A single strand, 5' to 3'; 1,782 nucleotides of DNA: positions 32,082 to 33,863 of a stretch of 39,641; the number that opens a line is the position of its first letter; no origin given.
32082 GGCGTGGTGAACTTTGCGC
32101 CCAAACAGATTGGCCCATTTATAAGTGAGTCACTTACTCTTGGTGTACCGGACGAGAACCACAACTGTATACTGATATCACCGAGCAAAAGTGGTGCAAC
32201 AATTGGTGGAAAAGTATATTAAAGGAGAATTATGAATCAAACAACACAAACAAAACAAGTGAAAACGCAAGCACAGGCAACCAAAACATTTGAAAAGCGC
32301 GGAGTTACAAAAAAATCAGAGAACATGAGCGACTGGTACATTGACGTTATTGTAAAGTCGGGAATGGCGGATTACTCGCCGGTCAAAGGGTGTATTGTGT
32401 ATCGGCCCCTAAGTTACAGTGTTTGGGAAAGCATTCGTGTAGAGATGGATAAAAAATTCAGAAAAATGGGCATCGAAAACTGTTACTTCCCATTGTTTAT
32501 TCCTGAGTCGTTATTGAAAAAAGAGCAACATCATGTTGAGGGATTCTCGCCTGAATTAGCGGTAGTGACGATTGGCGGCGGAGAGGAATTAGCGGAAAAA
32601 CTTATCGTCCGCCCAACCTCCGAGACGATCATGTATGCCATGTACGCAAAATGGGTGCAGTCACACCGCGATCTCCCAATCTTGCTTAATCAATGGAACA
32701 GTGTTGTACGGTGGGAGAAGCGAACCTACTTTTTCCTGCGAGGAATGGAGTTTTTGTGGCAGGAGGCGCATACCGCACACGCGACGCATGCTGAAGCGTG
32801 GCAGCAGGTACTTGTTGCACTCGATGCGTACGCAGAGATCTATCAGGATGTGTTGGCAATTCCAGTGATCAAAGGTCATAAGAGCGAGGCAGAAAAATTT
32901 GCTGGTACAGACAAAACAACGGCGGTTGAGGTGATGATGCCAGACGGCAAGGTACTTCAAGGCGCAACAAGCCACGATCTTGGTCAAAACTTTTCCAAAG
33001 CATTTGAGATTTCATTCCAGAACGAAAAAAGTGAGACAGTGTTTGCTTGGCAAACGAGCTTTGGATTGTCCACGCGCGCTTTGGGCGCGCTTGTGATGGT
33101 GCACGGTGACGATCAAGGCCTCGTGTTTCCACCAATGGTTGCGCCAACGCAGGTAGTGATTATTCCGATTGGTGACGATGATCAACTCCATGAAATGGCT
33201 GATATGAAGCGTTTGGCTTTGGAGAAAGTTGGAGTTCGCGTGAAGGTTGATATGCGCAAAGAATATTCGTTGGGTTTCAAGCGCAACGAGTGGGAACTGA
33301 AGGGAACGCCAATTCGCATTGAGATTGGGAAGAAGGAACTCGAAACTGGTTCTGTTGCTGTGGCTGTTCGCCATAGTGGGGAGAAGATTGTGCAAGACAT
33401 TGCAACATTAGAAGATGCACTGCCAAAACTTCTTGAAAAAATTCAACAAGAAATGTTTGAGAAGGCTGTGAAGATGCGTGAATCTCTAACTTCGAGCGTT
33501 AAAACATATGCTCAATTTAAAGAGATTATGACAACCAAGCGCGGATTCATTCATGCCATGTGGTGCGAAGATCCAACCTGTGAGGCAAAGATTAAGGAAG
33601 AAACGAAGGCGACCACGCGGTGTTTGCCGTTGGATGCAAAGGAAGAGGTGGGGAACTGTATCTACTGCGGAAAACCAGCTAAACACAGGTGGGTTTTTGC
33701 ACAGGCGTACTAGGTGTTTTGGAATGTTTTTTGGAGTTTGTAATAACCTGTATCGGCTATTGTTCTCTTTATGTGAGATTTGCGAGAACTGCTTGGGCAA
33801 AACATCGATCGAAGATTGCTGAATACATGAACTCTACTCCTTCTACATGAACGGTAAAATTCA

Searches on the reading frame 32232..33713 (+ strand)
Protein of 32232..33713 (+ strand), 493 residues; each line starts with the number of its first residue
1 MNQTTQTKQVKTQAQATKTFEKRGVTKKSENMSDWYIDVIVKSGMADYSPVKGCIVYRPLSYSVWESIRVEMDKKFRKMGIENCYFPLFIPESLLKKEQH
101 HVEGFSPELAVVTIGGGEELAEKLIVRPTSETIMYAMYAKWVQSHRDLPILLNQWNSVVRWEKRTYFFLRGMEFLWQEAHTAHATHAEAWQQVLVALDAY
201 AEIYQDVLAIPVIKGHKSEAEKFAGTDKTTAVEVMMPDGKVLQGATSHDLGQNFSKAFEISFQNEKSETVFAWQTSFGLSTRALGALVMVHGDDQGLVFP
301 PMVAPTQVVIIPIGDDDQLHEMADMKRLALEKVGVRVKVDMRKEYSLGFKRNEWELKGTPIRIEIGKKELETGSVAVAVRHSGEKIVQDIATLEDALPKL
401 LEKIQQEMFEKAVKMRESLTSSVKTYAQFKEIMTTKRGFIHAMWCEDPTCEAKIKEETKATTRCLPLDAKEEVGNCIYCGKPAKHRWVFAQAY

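Call 10: search_protein_families(library=pfam, proteins=[window:32232-33713:+], max_evalue=0.01)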
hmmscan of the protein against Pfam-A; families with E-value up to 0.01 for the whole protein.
window:32232-33713:+ (493 aa): 3 families
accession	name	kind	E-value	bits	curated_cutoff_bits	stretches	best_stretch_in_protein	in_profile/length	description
PF00587.30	tRNA-synt_2b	-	6e-23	82.3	29.3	1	119-288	6-176/179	tRNA synthetase class II core domain (G, H, P, S and T)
PF09180.16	ProRS-C_1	-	8e-23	80.8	31.5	1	426-493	1-71/71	Prolyl-tRNA synthetase, C-terminal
PF03129.25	HGTP_anticodon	-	1.1e-19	70.8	21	1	307-399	1-93/94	Anticodon binding domain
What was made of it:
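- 31583..33713 (+): Regulated genes. SD (31583-88), then ATG at 31592. ORF-X runs to 31881 and is broken by TAG 31798-800. The csaA-like tRNA_bind gene is 31878-32222. The archaeal-type proS is 32232-33713. Pfam gives tRNA_bind at 2.5e-9, and tRNA-synt_2b + HGTP_anticodon + ProRS-C_1 (call 10).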

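Call 11: find_related_loci(query=window:32232-33713:+, collection=genome_contigs, flank=3000)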
Query window:32232-33713:+ (493 aa) in genome_contigs; peptide patterns used: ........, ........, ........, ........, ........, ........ (x = any residue, [..] = any of these).
105 stretches matched a pattern; 78 encode a relative of the query (tblastn E <= 1e-3); 78 distinct loci.
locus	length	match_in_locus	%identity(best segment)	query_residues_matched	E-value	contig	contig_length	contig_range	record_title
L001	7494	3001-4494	73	1-493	0e+0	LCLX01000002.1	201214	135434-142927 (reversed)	MAG: Microgenomates group bacterium GW2011_GWC1_46_15 UX36_C0002, whole genome shotgun sequence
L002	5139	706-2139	58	20-493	0e+0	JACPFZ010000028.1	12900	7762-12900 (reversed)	MAG: Candidatus Gottesmanbacteria bacterium isolate NC_groundwater_374_Ag_B-0.1um_46_9 GD18-4_B1_scaffold_693714, whole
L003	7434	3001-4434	59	20-493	0e+0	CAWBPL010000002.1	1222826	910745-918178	MAG: Candidatus Gottesmanbacteria bacterium isolate MFD01476.bin.2.135 genome assembly, contig: contig_74641, whole geno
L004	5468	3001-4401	57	31-493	0e+0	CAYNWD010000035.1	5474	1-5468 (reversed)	MAG TPA_asm: uncultured Gammaproteobacteria bacterium isolate binchicken_co38_90 genome assembly, contig: NODE_31291_len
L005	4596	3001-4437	58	19-493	0e+0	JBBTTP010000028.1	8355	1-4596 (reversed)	MAG: Patescibacteria group bacterium isolate H52-bin037_1 H52_bin037_1_000000000028, whole genome shotgun sequence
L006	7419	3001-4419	58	31-493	0e+0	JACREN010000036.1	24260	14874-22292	MAG: Candidatus Gottesmanbacteria bacterium isolate NC_groundwater_1700_Pr3_B-0.1um_46_16 SR-2_scaffold_141_2265235, who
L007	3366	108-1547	56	18-493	0e+0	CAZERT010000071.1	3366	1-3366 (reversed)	MAG TPA_asm: uncultured Gammaproteobacteria bacterium isolate binchicken_co22_129 genome assembly, contig: NODE_26445_le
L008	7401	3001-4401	57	31-493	0e+0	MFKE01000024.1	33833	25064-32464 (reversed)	MAG: Candidatus Gottesmanbacteria bacterium RIFOXYB1_FULL_47_11 rifoxyb1_full_scaffold_633, whole genome shotgun sequenc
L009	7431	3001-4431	56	31-493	0e+0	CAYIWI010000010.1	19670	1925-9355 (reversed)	MAG TPA_asm: uncultured Gammaproteobacteria bacterium isolate ERP119705_co3_560 genome assembly, contig: NODE_3176_lengt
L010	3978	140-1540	57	31-493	0e+0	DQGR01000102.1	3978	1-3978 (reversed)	MAG TPA_asm: Patescibacteria group bacterium isolate UBA10118 contig_92425, whole genome shotgun sequence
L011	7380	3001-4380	57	31-493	0e+0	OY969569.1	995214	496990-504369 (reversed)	MAG: Candidatus Gottesmanbacteria bacterium isolate MFD03899.bin.c.1 genome assembly, chromosome: 1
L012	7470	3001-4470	55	18-493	0e+0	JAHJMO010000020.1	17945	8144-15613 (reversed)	MAG: Patescibacteria group bacterium isolate Old_saline.mb.45 Old_saline.mb.45_k141_571795, whole genome shotgun sequenc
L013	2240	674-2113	56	18-493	0e+0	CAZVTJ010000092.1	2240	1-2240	MAG TPA_asm: uncultured Gammaproteobacteria bacterium isolate binchicken_co22_151 genome assembly, contig: NODE_45340_le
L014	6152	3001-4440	55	18-493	3e-178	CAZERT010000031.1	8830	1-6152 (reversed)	MAG TPA_asm: uncultured Gammaproteobacteria bacterium isolate binchicken_co22_129 genome assembly, contig: NODE_7862_len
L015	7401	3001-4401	57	31-493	5e-177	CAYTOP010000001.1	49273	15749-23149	MAG TPA_asm: uncultured Gammaproteobacteria bacterium isolate SRP050083_co1_427 genome assembly, contig: NODE_186_length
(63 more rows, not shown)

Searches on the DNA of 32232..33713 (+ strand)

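Call 14: search_rna_families(sources=[L001, L002, L003, L004, L005, L006, L007, L008, L009, L010, L011, L012, L013, L014, L015, L016, L029, L054, L058, L076], threshold=gathering, show_alignments=3)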
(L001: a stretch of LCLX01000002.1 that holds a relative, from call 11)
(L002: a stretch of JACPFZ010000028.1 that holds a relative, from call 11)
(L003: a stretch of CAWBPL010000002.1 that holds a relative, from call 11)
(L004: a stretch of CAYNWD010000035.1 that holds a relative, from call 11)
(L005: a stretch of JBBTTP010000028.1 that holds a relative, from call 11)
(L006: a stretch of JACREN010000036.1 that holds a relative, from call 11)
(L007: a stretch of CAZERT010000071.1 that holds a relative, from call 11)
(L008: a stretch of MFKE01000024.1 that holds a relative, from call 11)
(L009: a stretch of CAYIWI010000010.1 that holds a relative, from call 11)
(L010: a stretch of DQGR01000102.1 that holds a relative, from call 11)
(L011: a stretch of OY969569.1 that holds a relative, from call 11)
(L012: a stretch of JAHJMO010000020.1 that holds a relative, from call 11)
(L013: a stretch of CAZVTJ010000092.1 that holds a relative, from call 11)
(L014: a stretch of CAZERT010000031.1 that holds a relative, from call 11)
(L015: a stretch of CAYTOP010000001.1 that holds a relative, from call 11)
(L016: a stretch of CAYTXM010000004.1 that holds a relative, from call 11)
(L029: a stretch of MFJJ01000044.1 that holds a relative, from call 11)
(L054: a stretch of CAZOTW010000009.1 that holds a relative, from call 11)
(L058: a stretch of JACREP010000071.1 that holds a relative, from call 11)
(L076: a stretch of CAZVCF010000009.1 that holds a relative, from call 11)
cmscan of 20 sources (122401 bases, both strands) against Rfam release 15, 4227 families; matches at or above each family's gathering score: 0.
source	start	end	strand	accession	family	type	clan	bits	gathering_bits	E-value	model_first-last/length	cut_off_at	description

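Call 15: search_rna_families(sources=[L031, L033, L057, L078, L035, L038, L049, L051, L062, L020, L018, L045], threshold=gathering, show_alignments=2)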
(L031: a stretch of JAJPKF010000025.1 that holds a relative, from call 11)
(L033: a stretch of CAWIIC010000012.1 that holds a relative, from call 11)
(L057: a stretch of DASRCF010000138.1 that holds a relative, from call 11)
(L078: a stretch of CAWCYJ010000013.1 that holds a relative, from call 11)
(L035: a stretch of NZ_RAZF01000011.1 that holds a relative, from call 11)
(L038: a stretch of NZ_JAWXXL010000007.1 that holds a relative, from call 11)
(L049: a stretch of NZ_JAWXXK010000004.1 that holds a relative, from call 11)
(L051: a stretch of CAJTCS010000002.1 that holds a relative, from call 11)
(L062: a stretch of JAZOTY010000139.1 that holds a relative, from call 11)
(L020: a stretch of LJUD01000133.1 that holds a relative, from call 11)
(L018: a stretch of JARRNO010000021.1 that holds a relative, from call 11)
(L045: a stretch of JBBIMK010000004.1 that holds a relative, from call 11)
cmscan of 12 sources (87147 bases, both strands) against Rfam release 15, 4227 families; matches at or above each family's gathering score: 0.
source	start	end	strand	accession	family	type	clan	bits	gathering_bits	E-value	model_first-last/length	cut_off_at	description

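Call 17: search_rna_families(sources=[L057, L078, L003, L005, L008, L054], threshold=evalue, max_evalue=5, show_alignments=3)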
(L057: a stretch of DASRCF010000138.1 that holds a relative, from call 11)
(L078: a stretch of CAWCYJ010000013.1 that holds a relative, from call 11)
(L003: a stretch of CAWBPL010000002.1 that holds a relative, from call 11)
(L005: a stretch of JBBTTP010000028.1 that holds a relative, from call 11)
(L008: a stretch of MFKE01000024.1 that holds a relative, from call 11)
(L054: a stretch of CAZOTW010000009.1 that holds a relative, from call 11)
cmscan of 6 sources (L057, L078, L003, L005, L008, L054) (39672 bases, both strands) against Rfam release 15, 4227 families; matches with E-value up to 5: 6.
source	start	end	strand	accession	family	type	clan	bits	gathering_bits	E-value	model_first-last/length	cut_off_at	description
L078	2662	2890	+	RF00230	T-box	Cis-reg; leader;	-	75.3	93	1.1e-14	1-219/219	no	T-box leader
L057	633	857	+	RF00230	T-box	Cis-reg; leader;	-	67.4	93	1.2e-12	1-219/219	no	T-box leader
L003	2474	2603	+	RF00230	T-box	Cis-reg; leader;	-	48.5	93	8.8e-08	1-219/219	no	T-box leader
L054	2242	2501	+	RF00230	T-box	Cis-reg; leader;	-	36.1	93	0.00014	1-219/219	no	T-box leader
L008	2473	2598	+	RF00230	T-box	Cis-reg; leader;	-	30.7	93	0.0033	1-219/219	no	T-box leader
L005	2299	2470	+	RF00230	T-box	Cis-reg; leader;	-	28.2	93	0.015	1-219/219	no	T-box leader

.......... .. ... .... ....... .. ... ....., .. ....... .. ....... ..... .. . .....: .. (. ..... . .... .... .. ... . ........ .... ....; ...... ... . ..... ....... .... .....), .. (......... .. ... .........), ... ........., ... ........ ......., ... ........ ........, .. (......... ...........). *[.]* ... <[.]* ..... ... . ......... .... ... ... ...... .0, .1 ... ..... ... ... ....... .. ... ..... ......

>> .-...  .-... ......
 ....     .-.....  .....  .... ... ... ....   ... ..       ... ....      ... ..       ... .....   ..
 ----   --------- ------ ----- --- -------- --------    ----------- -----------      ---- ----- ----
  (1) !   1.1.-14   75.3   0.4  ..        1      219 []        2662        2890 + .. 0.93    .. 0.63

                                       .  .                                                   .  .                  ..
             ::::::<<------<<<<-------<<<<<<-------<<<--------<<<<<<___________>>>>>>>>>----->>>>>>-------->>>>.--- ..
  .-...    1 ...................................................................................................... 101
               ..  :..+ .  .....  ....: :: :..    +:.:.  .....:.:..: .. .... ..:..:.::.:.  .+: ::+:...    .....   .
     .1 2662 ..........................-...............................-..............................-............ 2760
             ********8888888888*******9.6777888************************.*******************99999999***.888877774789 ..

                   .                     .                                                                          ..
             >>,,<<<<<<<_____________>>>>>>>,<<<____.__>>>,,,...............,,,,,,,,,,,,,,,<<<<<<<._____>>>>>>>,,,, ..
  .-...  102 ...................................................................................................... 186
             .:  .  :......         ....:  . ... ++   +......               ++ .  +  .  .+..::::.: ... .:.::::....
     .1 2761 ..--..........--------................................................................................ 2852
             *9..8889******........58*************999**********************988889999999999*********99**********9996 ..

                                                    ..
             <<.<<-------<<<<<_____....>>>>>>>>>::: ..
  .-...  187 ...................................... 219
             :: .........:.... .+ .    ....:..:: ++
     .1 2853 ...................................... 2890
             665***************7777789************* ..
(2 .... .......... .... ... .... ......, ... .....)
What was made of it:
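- On T-box leader (RF00230, class I): The positive control works: L078 75 bits, L057 67 bits, L003 48 bits (call 17).
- Canonical proS T-boxes score 67-75 bits (call 17). GAA-NNN-R resembles the 3' side of a canonical specifier loop, for example GAA-CCG-A in L078 and L057 (call 17).
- Tried and rejected: The E-value mode was needed as a positive control (call 17).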

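Call 45: build_rna_model(alignment_id=A4, structure=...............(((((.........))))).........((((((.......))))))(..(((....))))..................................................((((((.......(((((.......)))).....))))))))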
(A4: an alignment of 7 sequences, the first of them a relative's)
Model R1 built from alignment A4 (7 sequences, 167 columns); structure: as given.
model positions 123; base pairs 26; branch points 3; effective number of sequences 1.54; information 0.59 bits per position. Calibrated on 0.2 Mb of random sequence (short: E-values are rough).
structure used (alignment columns):
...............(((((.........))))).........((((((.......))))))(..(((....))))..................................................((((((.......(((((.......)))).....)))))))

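Call 46: search_with_rna_model(model_id=R1, source=window, max_evalue=10, show_alignments=3)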
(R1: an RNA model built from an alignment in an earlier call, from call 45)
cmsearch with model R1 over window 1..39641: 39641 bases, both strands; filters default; matches with E-value up to 10: 1.
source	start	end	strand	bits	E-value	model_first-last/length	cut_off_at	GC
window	31396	31523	+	32.3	6.4e-07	1-123/123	no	0.53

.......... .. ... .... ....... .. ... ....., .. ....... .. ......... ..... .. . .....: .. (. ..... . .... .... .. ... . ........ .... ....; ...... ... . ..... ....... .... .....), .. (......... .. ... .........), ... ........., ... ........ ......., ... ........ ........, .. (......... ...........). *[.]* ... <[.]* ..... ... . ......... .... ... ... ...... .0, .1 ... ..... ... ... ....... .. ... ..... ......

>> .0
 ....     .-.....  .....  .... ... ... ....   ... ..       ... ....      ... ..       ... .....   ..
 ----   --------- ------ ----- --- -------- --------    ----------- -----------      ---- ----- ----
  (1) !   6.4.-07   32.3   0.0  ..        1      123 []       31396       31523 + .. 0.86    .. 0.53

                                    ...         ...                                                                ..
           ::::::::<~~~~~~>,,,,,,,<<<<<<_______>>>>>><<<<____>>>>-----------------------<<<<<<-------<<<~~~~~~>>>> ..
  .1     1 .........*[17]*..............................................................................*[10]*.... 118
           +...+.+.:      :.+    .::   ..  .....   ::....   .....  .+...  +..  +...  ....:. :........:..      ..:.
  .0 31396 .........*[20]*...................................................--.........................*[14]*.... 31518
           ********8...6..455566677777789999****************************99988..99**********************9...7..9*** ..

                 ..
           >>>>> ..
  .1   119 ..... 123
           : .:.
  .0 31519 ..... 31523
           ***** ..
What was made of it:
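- On T-box leader (RF00230, class I): IIA is invariant, and R1 aligns it to the sister F-box region (call 46).
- Closest known: Gottesmanbacteria-type csaA-proS leaders found here. Same: R1, built from them, hits the window (call 46).
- Checked: A covariance model built only from other leaders gives a single hit in the 39.6-kb window, here, at 32.3 bits and E 6.4e-7 (call 46).
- It hits the window once in 79 kb searched: 31396-31523, 32.3 bits, E 6.4e-7 (call 46). CGG 31452-54 is needed for the conserved IIA helix (call 46).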

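Call 47: search_with_rna_model(model_id=R1, sources=[L081, L160, L162, L164, L166, L161, L005, L054, L084, L098, L109, L122, L123, L167, L057, L078, L031, L033, L001, L006, L058, L009], max_evalue=1, show_alignments=0)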
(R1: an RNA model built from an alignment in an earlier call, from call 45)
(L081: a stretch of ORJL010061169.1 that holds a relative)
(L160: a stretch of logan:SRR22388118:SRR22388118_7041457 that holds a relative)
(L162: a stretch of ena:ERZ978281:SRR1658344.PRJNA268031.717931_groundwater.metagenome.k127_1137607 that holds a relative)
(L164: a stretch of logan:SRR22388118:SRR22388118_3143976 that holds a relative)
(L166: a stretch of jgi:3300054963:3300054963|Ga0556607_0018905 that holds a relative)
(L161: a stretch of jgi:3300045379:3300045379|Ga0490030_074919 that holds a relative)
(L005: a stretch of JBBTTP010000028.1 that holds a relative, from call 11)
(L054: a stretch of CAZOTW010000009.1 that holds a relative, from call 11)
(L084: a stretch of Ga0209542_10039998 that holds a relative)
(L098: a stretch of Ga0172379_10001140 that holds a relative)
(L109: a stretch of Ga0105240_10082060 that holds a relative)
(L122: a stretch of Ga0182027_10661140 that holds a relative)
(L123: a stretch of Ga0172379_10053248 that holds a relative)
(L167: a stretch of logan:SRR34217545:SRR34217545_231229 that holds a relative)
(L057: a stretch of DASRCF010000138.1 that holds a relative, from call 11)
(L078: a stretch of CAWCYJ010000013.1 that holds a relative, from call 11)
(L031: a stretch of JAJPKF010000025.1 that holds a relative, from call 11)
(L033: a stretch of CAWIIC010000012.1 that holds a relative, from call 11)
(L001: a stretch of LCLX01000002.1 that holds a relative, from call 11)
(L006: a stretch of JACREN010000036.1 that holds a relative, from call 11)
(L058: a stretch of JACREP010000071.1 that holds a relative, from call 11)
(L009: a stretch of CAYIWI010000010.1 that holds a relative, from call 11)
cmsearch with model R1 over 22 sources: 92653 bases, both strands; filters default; matches with E-value up to 1: 18.
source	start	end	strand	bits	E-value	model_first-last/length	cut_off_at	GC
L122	582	704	+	104.3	1.2e-24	1-123/123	no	0.49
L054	2305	2500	+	79.1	2.6e-18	1-123/123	no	0.44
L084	1206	1324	+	75.5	2.1e-17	1-123/123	no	0.53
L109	1336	1470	+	44.6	1.2e-09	1-123/123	no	0.5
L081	1307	1434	+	38.3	4.8e-08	1-123/123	no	0.51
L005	2307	2469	+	37.7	6.5e-08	1-123/123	no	0.48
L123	1339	1457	+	36.2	1.6e-07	1-123/123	no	0.46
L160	359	485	+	35.8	2e-07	1-123/123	no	0.54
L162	722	850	+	33.4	8e-07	1-123/123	no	0.53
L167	1060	1138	+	32.6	1.3e-06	1-123/123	no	0.38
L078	2772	2888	+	27.5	2.4e-05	1-123/123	no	0.64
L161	1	91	+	26.5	4.5e-05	52-123/123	5'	0.49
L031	2782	2942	+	23.6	0.00023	1-123/123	no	0.68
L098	1314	1431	+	23.4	0.00026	1-123/123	no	0.57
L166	1081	1236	+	21.8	0.00065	1-123/123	no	0.57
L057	737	856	+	21.2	0.00093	1-123/123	no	0.62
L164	1051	1135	+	16.7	0.013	1-123/123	no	0.55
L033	2865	2907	+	14.5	0.045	86-123/123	no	0.6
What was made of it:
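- It scores Rfam-verified T-boxes L078, L057 and L031 at 21-28 bits (call 47).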

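Call 64: search_with_rna_model(model_id=R1, sources=[L079, L080, L082, L083, L085, L086, L087, L088, L089, L090, L091, L092, L093, L094, L095, L096, L097, L099, L100, L101, L102, L103, L104, L105, L106, L107, L108, L110, L111, L112, L113, L114, L115, L116, L117, L118, L119, L120, L121, L124, L125, L126, L127, L128, L129, L130, L131, L132, L133, L134, L135, L136, L137, L138, L139, L140, L141, L142, L143, L144, L145, L146, L147, L148, L149, L150, L151, L152, L153, L154, L155, L156, L157, L158, L159, L163, L165, L002, L007, L010, L011, L012, L013, L014, L015, L016, L029, L076], max_evalue=0.01)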
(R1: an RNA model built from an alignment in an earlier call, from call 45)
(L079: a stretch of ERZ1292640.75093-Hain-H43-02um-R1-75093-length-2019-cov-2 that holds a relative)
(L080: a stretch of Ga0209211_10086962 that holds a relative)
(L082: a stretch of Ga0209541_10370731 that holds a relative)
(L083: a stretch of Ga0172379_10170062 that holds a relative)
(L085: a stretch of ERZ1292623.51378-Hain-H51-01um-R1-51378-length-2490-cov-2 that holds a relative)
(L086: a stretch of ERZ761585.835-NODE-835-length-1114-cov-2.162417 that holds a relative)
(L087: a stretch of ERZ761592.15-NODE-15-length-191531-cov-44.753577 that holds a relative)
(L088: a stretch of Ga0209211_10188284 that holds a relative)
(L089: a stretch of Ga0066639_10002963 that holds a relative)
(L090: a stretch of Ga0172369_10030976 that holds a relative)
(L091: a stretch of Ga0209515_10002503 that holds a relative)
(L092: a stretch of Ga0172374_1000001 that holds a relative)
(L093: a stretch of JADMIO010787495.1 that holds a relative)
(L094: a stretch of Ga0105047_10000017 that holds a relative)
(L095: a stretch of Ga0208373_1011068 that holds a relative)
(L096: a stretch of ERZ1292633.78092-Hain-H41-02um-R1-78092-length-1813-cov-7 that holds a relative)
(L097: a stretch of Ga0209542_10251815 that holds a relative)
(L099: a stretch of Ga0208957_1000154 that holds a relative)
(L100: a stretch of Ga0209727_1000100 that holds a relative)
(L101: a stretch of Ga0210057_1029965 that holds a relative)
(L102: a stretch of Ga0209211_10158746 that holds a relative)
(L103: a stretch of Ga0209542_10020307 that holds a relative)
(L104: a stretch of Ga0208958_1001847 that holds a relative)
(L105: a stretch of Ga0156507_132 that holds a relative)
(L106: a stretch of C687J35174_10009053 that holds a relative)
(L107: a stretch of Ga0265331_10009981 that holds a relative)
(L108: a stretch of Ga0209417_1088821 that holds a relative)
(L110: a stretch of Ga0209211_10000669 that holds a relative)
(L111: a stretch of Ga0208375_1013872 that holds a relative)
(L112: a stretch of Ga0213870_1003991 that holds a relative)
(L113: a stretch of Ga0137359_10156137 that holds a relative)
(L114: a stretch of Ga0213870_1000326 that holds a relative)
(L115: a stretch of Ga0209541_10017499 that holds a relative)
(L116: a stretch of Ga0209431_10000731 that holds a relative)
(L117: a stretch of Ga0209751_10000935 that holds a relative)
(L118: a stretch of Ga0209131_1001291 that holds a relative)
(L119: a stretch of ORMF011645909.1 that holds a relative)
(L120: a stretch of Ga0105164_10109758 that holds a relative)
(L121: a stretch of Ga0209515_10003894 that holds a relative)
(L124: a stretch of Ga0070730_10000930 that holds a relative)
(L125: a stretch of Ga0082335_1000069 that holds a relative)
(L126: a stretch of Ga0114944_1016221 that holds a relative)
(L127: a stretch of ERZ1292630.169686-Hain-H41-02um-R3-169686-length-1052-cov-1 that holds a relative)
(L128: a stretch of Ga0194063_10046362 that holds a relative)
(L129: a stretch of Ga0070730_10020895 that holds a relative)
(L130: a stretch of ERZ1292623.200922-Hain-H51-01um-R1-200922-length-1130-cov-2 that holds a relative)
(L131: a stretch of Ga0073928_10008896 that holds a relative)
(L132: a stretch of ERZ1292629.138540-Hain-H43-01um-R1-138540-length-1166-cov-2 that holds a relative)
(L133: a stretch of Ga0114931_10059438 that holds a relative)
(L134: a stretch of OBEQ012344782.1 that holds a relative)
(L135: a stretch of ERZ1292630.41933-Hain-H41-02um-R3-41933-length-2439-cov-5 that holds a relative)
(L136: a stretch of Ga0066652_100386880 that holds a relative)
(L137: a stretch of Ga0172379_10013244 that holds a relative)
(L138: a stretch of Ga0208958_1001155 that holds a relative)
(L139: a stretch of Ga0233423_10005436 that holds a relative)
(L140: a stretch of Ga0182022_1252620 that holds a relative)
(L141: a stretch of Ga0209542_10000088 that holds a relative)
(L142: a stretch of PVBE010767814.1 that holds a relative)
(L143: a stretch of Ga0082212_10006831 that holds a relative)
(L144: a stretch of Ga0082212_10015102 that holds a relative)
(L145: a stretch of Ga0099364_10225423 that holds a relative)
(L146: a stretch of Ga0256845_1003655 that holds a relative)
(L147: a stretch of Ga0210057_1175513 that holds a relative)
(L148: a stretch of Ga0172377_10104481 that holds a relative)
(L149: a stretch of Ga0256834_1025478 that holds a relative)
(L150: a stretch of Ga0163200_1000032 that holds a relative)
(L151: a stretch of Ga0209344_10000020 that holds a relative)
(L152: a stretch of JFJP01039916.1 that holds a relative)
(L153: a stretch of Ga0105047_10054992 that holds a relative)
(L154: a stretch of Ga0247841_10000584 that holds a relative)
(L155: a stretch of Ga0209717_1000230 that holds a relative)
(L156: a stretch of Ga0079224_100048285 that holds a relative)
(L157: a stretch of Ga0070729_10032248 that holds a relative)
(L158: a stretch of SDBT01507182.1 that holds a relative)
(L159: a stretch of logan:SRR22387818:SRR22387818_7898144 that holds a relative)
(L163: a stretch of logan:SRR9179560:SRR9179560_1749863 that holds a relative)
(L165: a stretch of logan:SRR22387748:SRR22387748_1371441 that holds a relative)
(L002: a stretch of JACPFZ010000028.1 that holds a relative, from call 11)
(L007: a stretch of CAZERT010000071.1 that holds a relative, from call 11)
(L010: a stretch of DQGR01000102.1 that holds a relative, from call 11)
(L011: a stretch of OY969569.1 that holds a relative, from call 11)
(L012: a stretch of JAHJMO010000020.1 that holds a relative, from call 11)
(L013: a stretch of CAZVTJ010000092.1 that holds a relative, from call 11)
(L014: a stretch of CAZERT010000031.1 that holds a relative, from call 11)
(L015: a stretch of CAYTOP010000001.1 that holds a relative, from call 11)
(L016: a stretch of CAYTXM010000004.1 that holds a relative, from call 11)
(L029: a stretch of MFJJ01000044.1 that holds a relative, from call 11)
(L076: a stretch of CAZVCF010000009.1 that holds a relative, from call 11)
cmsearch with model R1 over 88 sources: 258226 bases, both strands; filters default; matches with E-value up to 0.01: 14.
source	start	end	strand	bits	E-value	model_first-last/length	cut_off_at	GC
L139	1285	1408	+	131.7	4.3e-31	1-123/123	no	0.45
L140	160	280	+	126.9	6.7e-30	1-123/123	no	0.51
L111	1355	1478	+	119.4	5.2e-28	1-123/123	no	0.56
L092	1217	1335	+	106.7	8.2e-25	1-123/123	no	0.59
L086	342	493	+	105.6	1.6e-24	1-123/123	no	0.56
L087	1302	1453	+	105.6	1.6e-24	1-123/123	no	0.56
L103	2099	2184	+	35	9.1e-07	1-123/123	no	0.52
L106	2099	2184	+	35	9.1e-07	1-123/123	no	0.52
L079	742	869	+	32.3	4.2e-06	1-123/123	no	0.53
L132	512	639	+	32.3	4.2e-06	1-123/123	no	0.53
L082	1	87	+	31.4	7.4e-06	42-123/123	5'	0.56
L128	129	171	+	27.5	6.7e-05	83-123/123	no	0.4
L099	1314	1431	+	23.4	0.00073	1-123/123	no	0.57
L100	1314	1431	+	23.4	0.00073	1-123/123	no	0.57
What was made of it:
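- The exceptions, L103 and L106, lie just downstream of csaA (call 64).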
